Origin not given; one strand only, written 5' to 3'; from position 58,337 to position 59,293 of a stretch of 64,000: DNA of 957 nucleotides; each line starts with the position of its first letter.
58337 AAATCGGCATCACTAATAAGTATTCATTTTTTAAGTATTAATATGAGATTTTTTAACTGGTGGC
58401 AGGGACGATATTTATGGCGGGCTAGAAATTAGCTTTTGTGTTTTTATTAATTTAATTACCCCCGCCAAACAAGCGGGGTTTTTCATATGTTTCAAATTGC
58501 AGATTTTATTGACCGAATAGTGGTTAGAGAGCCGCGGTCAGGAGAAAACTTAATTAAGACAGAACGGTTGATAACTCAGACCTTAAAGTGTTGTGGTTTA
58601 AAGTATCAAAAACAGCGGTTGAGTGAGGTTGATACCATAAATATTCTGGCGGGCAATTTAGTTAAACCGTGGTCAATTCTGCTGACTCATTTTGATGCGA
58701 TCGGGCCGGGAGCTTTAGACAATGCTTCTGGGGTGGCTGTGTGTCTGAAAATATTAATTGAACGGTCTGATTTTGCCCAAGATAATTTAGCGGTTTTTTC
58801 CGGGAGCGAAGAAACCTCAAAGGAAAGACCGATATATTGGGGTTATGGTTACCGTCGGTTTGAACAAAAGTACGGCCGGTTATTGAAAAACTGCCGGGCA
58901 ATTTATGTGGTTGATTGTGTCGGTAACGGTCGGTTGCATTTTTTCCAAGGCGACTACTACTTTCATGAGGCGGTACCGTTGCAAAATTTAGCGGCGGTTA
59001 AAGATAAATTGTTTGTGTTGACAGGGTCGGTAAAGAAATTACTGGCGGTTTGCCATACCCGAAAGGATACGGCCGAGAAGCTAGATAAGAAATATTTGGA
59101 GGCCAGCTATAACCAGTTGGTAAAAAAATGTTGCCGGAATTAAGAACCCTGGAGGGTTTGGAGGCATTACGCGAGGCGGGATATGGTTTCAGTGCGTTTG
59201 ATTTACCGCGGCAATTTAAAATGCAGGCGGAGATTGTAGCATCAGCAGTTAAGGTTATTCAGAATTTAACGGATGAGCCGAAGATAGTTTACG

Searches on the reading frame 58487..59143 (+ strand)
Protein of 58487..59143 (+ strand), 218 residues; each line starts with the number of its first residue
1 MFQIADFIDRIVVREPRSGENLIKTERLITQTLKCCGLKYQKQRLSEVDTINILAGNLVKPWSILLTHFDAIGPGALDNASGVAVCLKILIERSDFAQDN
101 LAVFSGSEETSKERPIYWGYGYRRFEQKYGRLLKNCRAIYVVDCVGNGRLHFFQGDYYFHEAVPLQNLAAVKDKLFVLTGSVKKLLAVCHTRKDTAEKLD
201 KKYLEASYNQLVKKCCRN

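Call 85: search_protein_families(library=pfam, proteins=[window:58487-59143:+], max_evalue=0.01)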
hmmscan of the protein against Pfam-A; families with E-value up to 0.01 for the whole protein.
window:58487-59143:+ (218 aa): 1 family
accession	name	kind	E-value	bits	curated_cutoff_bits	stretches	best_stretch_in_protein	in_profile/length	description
PF04389.22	Peptidase_M28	-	1.3e-06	28.7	21.3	1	64-151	16-101/193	Peptidase family M28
